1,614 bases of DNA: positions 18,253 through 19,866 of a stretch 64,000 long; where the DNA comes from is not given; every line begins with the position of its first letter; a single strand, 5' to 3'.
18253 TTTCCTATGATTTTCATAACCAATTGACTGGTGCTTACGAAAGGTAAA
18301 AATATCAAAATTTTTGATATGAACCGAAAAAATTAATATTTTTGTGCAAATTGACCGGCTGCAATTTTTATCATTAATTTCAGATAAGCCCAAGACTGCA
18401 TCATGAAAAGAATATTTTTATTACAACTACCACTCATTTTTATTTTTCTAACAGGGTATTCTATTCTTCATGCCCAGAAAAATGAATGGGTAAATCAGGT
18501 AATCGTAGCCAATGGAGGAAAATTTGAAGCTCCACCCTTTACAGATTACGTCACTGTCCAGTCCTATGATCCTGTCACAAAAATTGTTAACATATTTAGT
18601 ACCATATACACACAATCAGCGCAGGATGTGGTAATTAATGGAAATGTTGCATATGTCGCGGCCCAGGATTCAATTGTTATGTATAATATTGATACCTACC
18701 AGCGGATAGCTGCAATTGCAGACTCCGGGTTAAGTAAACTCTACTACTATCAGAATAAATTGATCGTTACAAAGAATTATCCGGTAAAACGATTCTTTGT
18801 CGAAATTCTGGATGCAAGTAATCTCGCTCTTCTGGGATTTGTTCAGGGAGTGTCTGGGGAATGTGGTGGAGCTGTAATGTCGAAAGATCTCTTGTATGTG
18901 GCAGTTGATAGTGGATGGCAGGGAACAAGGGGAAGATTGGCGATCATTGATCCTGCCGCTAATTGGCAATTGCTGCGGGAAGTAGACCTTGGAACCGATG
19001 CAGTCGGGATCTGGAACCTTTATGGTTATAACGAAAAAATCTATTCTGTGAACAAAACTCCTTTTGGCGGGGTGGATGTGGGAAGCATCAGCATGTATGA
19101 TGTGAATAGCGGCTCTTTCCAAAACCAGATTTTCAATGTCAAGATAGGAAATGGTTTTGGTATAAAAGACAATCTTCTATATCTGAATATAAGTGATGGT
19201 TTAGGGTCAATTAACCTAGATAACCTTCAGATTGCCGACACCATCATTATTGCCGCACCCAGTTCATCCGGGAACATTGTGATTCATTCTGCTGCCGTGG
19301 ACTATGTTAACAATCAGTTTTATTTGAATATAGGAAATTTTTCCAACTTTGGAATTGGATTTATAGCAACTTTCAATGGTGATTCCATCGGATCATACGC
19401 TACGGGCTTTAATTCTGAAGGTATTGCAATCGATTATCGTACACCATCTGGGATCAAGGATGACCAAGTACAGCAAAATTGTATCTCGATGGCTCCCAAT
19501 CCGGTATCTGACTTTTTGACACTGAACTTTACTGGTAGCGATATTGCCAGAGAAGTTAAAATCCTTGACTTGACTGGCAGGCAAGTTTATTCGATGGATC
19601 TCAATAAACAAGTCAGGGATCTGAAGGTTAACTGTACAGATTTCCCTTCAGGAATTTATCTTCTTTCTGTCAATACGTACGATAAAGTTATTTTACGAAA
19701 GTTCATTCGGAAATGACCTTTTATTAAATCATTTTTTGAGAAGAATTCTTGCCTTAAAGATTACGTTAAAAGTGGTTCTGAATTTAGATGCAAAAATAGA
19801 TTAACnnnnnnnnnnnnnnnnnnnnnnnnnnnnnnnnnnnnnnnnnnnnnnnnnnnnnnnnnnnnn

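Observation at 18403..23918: TonB-dependent receptor operon whose partner surface proteins are T9SS cargo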

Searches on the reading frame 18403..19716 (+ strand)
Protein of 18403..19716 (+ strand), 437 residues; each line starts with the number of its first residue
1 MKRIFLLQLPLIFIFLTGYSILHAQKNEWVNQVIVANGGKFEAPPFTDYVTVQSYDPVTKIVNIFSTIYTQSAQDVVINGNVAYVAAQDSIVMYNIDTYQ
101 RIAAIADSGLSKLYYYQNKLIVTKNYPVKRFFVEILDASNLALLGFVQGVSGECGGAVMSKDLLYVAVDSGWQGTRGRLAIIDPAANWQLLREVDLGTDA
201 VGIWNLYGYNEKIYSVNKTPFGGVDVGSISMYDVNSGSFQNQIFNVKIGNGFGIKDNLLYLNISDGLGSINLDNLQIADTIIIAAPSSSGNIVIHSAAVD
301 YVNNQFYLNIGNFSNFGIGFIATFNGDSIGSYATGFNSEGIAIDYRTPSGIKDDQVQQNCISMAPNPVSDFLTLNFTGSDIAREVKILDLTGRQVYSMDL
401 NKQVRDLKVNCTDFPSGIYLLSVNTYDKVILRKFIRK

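Call 3: search_protein_families(library=pfam, proteins=[window:18403-19716:+], max_evalue=0.1)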
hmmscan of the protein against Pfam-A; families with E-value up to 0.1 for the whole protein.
window:18403-19716:+ (437 aa): 3 families
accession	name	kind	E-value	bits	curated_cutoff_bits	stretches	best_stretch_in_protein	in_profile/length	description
PF18962.6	Por_Secre_tail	-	3.4e-11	43.7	27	1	365-435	3-74/75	Secretion system C-terminal sorting domain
PF08309.17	LVIVD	-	0.021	14.6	20.2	0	72-89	3-20/42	LVIVD repeat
PF01564.23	Spermine_synth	-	0.047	13.7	22.9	1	47-88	92-133/186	Spermine/spermidine synthase domain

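Call 4: search_protein_families(library=ncbifam, proteins=[window:18403-19716:+], max_evalue=0.1)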
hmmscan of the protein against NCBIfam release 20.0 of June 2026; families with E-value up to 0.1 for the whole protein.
window:18403-19716:+ (437 aa): 2 families
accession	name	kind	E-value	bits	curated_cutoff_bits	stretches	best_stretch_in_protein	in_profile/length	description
NF038113.1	T9SSA_dep_M36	equivalog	3e-09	35.6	885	1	350-435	782-867/869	T9SS-dependent M36 family metallopeptidase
TIGR04183.1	Por_Secre_tail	domain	4.2e-09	36.3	23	1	364-437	2-72/72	T9SS type A sorting domain-containing protein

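Call 6: search_solved_structures(query=window:18403-19716:+, max_evalue=1)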
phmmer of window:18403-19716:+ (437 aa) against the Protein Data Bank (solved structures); distinct sequences matched with E-value up to 1: 7.
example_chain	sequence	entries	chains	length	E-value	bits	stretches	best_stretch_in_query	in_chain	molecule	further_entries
8glk_D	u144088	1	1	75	0.15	14.3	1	363-435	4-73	Endonuclease I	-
5jvk_A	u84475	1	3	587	0.42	12.9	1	359-435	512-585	Uncharacterized protein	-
8qb1_A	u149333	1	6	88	0.45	12.8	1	361-415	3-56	Mirolase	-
6sji_A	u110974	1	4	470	0.82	11.9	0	162-201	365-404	thiocyanate dehydrogenase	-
5oex_A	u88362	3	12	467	0.95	11.7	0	162-200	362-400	THIOCYANATE DEHYDROGENASE | Uncharacterized protein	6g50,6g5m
6uwe_A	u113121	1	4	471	0.96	11.7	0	162-200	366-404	thiocyanate dehydrogenase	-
8bpn_A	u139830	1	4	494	0.97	11.7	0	162-200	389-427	Twin-arginine translocation signal domain-containing protein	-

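Call 20: find_homologous_proteins(query=window:18403-19716:+)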
Query window:18403-19716:+ (437 aa): 267 proteins with E <= 0.001 among 8000 candidates; the best 120 are listed.
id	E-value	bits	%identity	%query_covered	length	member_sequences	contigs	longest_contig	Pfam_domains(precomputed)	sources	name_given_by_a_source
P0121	3.9e-286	967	100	100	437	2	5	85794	PF18962.8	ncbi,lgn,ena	-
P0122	2.6e-216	737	74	100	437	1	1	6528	PF18962.8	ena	-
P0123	3.5e-208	710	73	100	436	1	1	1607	PF18962.8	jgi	jgi:hypothetical protein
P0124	3.0e-203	694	73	95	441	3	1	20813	PF18962.8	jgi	-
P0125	1.0e-187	643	67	95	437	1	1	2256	PF18962.8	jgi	jgi:hypothetical protein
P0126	2.5e-179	615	63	100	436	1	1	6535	PF18962.8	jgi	jgi:hypothetical protein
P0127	4.2e-156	538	66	83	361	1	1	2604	PF18962.8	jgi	jgi:hypothetical protein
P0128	4.2e-154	532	58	95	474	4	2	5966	PF18962.8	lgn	-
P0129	8.3e-152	524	69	79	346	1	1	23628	PF18962.8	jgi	jgi:hypothetical protein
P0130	9.7e-150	517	57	97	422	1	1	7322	PF18962.8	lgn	-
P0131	1.7e-148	513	55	100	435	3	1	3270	PF18962.8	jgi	jgi:hypothetical protein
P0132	4.2e-148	512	54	100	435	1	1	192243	PF18962.8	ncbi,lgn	-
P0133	4.5e-148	512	54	100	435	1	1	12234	PF18962.8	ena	-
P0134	3.0e-146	506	53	100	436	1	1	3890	PF18962.8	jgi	jgi:hypothetical protein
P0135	1.0e-145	504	54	100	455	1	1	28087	PF18962.8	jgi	jgi:hypothetical protein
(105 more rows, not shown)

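Call 36: search_solved_structures(query=A2, max_evalue=10)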
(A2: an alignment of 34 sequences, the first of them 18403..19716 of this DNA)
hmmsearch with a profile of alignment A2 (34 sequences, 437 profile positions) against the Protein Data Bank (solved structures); distinct sequences matched with E-value up to 10: 15.
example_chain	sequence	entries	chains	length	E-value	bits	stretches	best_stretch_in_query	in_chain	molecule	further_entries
5jvk_A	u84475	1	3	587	1.6e-09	40.4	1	351-437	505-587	Uncharacterized protein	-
8glk_D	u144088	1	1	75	1.3e-07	34.1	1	361-435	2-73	Endonuclease I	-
9whd_A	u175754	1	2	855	4.4e-07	32.3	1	352-436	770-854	GH167 glycoside hydrolase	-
8glj_D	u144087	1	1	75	1.4e-06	30.6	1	361-437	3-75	Por secretion system C-terminal sorting domain-containing protein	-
8qb1_A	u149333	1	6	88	1.5e-06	30.6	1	360-437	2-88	Mirolase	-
7pzj_A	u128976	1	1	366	1.6e-06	30.5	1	356-432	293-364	Lipase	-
7on8_A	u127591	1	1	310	0.0078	18.3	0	184-261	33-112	SAKe6AR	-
8pjy_A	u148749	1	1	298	0.018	17.1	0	186-261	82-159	SAKe6EEref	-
5oex_A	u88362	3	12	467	0.5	12.4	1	179-207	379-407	THIOCYANATE DEHYDROGENASE | Uncharacterized protein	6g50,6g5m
6sji_A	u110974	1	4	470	0.5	12.4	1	179-207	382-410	thiocyanate dehydrogenase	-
8bpn_A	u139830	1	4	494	0.5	12.4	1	177-207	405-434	Twin-arginine translocation signal domain-containing protein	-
6uwe_A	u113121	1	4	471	0.5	12.4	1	179-207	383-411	thiocyanate dehydrogenase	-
8p3m_A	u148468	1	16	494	0.55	12.2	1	179-207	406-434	Twin-arginine translocation signal domain-containing protein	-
8p3l_A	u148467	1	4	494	0.55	12.2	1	179-207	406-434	Twin-arginine translocation signal domain-containing protein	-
5f75_A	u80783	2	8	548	0.68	11.9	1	179-207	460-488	Thiocyanate dehydrogenase | Uncharacterized protein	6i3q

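Call 79: list_cluster_members(proteins=[window:18403-19716:+, window:19806-20813:+, window:22773-23918:+])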
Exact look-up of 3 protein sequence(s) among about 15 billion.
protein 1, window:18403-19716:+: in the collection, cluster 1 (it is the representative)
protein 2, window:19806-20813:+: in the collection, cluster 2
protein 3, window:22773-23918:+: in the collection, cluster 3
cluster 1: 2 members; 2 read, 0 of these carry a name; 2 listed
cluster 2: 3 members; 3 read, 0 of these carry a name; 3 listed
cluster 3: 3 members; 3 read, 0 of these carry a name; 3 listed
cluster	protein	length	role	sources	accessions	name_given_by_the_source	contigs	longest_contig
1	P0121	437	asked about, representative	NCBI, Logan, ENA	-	-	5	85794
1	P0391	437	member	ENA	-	-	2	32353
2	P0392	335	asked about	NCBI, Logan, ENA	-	-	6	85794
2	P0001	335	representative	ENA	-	-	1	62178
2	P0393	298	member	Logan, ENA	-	-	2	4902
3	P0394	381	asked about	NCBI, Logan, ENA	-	-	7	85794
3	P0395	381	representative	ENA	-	-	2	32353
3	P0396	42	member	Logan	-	-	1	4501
